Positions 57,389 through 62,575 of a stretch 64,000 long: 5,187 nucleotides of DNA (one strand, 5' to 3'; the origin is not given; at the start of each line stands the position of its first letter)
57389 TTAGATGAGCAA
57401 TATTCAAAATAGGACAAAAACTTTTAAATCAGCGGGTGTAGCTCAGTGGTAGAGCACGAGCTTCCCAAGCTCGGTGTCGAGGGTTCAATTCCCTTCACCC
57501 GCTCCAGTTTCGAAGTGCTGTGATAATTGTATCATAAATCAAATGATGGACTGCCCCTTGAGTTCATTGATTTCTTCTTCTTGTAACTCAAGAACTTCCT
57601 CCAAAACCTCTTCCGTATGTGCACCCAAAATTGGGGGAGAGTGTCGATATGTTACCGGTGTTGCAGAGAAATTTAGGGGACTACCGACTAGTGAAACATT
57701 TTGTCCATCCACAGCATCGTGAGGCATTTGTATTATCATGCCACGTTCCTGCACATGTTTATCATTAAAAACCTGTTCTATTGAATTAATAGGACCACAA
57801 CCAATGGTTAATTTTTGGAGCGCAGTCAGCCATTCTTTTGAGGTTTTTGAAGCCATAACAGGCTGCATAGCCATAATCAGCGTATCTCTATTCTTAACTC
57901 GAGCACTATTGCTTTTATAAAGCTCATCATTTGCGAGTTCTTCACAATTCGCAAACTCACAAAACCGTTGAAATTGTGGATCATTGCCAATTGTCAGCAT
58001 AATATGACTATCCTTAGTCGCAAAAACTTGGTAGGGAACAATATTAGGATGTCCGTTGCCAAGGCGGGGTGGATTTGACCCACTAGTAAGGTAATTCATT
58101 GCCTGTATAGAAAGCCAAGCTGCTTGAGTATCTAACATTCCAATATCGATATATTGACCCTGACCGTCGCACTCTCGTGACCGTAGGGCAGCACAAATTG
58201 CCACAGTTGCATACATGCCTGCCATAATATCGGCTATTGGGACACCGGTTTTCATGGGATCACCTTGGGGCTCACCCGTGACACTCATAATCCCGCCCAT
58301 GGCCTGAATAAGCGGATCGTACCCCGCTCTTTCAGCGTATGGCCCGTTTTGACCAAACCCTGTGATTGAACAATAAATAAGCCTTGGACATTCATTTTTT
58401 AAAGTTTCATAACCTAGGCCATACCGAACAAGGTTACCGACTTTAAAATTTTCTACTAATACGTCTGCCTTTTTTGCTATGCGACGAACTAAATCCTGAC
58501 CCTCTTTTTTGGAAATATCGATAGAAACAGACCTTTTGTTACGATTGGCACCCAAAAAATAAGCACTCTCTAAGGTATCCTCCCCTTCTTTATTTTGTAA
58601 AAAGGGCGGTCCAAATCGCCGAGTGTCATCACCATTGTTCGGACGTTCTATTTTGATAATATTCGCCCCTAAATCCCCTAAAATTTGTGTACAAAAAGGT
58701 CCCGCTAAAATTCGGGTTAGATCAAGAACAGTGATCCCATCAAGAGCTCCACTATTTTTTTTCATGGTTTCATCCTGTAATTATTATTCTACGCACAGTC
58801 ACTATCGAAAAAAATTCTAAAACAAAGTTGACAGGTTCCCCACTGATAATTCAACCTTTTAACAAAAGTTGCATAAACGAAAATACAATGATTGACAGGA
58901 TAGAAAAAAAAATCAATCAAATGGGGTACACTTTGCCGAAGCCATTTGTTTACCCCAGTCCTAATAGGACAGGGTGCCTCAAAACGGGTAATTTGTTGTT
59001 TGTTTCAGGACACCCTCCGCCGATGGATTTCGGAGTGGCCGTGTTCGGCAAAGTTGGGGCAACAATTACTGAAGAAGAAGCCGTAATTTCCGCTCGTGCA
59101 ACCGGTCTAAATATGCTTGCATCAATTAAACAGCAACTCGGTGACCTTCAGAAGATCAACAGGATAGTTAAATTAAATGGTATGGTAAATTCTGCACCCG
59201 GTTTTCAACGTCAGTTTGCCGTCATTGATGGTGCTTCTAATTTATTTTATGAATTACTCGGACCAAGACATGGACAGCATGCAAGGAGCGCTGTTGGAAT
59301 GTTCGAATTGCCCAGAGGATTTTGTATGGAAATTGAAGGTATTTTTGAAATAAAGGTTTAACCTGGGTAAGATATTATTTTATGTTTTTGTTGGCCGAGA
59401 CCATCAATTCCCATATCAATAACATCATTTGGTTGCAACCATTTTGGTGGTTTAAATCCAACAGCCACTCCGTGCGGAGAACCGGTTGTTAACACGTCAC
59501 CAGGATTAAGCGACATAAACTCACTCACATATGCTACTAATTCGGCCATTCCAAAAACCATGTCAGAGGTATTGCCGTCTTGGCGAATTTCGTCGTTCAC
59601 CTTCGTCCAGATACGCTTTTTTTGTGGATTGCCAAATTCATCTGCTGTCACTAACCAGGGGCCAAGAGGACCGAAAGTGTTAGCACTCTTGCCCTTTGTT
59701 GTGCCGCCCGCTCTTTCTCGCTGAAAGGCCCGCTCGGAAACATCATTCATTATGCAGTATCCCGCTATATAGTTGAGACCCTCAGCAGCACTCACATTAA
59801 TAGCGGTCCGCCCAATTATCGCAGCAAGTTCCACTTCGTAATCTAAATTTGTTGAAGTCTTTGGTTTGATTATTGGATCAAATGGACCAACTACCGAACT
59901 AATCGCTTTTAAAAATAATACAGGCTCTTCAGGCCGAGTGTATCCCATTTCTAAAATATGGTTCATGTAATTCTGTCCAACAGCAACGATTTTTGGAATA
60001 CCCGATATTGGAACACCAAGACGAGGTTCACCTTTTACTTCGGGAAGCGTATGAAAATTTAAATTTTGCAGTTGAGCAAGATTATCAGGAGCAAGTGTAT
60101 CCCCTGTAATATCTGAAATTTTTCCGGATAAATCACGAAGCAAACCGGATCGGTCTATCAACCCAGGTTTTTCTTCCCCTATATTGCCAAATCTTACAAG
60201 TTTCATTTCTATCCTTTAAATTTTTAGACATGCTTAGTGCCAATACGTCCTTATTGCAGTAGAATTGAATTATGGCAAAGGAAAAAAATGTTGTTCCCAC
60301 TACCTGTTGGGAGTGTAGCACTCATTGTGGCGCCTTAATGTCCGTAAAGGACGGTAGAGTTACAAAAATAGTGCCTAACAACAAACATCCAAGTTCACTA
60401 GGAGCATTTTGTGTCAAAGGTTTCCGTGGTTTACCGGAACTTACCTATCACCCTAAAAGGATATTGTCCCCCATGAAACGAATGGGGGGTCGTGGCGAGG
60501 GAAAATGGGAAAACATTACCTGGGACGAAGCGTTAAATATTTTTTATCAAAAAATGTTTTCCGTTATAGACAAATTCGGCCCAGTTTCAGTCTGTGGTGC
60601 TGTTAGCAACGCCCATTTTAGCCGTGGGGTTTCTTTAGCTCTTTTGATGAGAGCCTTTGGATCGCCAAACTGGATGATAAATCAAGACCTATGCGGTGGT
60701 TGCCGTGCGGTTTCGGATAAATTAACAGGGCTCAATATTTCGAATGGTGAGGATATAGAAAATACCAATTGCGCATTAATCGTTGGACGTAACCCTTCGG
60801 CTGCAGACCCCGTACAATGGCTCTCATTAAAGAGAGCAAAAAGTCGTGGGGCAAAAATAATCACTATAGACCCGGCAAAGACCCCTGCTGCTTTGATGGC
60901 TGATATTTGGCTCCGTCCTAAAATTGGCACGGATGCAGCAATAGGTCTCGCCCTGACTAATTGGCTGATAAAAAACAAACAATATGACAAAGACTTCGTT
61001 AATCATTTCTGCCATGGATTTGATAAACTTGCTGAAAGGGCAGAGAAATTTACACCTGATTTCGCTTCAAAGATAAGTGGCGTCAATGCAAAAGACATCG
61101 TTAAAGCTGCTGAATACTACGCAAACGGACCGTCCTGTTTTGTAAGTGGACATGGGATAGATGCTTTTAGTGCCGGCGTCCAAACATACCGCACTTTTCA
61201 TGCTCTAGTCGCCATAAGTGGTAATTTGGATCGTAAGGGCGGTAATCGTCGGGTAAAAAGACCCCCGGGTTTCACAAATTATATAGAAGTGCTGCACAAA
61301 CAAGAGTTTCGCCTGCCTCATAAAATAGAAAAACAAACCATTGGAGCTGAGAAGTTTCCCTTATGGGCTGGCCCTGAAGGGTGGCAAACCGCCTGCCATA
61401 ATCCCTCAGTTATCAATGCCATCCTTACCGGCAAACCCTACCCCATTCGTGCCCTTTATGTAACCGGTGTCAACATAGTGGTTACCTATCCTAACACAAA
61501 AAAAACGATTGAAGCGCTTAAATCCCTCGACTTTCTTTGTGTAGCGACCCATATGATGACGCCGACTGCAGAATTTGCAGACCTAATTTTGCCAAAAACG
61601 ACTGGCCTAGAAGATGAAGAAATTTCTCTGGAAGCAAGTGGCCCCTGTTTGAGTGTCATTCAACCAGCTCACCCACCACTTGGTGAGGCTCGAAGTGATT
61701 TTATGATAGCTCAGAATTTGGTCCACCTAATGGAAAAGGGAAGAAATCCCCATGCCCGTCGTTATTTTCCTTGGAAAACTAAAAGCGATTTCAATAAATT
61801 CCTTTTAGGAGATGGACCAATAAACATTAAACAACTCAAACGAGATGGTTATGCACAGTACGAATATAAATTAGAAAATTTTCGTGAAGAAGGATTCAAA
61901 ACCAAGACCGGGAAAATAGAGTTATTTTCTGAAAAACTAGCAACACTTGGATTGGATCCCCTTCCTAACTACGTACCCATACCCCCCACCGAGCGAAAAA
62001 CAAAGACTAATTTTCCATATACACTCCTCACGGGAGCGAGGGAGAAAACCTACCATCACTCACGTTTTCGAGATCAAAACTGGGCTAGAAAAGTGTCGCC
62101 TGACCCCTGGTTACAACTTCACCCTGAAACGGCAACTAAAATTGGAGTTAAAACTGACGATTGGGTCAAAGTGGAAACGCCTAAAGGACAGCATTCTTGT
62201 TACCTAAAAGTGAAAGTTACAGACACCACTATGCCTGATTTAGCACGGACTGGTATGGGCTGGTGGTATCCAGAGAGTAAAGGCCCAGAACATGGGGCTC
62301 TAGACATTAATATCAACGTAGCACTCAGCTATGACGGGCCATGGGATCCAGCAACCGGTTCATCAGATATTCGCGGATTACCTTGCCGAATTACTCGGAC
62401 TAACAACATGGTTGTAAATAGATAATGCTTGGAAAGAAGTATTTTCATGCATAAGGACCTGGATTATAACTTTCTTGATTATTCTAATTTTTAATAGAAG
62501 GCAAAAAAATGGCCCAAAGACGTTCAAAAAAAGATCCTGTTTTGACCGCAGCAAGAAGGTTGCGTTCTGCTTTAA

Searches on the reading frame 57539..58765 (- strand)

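Call 39: search_protein_families(library=pfam, proteins=[window:57539-58765:-], max_evalue=0.1)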
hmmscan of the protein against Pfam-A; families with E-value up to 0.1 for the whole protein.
window:57539-58765:- (408 aa): 1 family
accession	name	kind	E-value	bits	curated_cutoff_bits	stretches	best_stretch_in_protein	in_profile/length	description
PF02515.22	CoA_transf_3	-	9.7e-133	443.2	23.3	1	8-384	1-366/366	CoA-transferase family III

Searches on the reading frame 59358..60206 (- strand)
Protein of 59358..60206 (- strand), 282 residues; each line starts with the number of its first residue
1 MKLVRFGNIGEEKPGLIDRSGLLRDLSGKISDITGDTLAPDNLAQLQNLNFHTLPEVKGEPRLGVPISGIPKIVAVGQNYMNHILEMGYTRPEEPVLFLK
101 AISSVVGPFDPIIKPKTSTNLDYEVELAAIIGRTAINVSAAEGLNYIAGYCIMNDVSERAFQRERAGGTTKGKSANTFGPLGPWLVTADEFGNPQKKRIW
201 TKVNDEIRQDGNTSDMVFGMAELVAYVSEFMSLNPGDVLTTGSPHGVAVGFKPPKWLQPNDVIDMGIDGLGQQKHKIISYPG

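Call 39: search_protein_families(library=pfam, proteins=[window:59358-60206:-], max_evalue=0.1)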
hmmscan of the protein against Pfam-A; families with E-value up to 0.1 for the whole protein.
window:59358-60206:- (282 aa): 2 families
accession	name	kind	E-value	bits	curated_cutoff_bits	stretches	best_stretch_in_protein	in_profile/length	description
PF01557.24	FAA_hydrolase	-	1.2e-67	228.1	23.9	1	72-277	1-213/214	Fumarylacetoacetate (FAA) hydrolase C-terminal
PF01052.25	FliMN_C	-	0.05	14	23.8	0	227-244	21-38/73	Type III flagellar switch regulator (C-ring) FliN C-term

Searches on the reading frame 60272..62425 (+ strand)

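Call 39: search_protein_families(library=pfam, proteins=[window:60272-62425:+], max_evalue=0.1)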
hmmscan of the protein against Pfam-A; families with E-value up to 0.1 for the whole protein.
window:60272-62425:+ (717 aa): 3 families
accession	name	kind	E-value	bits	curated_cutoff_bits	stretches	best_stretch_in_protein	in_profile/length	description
PF00384.28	Molybdopterin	-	8.2e-48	163.7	24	1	63-484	1-351/353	Molybdopterin oxidoreductase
PF01568.27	Molydop_binding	-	1.5e-17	64.1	26.8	1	586-696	3-102/110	Molydopterin dinucleotide binding domain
PF04879.21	Molybdop_Fe4S4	-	7.4e-12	45.5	22.7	1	7-53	3-49/55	Molybdopterin oxidoreductase Fe4S4 domain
